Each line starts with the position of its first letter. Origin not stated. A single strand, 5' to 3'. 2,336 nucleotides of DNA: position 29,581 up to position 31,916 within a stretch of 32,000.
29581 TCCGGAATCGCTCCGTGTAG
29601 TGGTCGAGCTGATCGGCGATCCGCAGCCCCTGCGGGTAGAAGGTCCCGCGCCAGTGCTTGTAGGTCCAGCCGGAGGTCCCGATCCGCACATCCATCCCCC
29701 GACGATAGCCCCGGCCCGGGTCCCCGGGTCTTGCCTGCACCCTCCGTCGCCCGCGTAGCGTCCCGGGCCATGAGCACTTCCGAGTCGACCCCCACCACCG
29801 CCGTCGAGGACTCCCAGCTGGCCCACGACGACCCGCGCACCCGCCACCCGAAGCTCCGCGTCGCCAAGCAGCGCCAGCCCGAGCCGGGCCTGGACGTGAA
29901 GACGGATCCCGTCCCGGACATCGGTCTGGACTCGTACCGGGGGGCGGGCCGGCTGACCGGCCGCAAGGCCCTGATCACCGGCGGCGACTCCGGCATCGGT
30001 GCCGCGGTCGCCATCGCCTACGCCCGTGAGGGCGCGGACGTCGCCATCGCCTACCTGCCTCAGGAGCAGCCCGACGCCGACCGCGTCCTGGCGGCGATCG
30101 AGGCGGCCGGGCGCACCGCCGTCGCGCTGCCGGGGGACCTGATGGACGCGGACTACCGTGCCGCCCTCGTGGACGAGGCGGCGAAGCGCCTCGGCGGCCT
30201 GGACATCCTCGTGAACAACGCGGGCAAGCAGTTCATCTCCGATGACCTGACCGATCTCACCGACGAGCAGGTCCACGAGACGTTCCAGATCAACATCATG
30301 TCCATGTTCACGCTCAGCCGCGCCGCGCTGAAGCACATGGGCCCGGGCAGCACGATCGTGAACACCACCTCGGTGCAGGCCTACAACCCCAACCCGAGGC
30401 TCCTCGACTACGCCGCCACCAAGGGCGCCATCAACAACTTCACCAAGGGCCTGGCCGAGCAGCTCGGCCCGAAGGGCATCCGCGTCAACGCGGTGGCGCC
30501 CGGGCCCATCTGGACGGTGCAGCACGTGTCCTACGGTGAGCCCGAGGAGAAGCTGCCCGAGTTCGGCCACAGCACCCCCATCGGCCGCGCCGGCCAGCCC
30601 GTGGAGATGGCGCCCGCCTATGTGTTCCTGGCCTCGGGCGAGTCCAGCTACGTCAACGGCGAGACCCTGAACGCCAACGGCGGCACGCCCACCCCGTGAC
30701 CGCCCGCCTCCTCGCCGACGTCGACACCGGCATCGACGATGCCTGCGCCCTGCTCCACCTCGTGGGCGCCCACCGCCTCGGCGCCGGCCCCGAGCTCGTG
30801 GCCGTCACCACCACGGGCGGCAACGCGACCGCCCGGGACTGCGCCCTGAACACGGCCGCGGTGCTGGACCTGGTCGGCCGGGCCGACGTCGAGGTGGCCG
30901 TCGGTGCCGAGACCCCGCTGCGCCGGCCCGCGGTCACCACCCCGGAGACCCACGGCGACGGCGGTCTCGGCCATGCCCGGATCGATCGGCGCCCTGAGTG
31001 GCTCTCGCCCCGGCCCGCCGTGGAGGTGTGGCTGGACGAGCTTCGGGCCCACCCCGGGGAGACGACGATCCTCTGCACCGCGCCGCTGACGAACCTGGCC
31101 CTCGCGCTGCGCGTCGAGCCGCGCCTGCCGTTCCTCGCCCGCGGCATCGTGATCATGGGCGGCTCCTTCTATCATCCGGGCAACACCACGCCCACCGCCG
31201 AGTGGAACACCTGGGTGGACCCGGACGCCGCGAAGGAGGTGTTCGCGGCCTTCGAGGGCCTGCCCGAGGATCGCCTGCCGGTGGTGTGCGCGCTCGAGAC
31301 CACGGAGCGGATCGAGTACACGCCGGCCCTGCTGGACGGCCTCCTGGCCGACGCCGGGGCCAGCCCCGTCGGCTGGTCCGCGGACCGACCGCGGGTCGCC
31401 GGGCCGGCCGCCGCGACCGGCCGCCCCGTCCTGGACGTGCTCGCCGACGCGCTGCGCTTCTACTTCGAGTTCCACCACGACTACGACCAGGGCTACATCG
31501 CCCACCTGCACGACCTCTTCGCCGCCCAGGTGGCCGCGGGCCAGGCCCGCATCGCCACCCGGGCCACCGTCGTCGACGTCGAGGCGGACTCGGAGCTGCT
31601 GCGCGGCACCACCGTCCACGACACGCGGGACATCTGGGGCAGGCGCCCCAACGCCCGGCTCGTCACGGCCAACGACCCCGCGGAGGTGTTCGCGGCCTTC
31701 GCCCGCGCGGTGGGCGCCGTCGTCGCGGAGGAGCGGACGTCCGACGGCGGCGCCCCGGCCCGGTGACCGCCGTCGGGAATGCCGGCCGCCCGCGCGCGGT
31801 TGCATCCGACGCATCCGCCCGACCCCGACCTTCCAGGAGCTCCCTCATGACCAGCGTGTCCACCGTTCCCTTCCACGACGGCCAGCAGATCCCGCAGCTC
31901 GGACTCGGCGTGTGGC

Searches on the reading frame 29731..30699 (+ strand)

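Call 10: search_protein_families(library=pfam, proteins=[window:29731-30699:+], max_evalue=0.01)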
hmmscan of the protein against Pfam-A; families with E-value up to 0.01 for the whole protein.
window:29731-30699:+ (322 aa): 5 families
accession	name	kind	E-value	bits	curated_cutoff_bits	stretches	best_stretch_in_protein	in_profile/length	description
PF13561.12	adh_short_C2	-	8e-59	199.5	27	1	86-318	5-234/236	Enoyl-(Acyl carrier protein) reductase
PF00106.31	adh_short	-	7.2e-48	163.1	26.6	1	79-263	2-185/195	short chain dehydrogenase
PF08659.16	KR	-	6.8e-10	39.6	22.6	1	81-258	4-176/180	KR domain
PF23441.1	SDR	-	5.9e-07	29.6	27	1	74-262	4-196/258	SDR-like rossmann domain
PF01370.27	Epimerase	-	0.0049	16.7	20.9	1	80-223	1-124/240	NAD dependent epimerase/dehydratase family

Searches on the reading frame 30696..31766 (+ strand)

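Call 10: search_protein_families(library=pfam, proteins=[window:30696-31766:+], max_evalue=0.01)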
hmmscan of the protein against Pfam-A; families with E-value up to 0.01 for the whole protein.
window:30696-31766:+ (356 aa): 1 family
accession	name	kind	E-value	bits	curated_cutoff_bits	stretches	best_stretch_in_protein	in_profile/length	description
PF01156.24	IU_nuc_hydro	-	4.8e-75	253.4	34.2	1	6-332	2-296/297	Inosine-uridine preferring nucleoside hydrolase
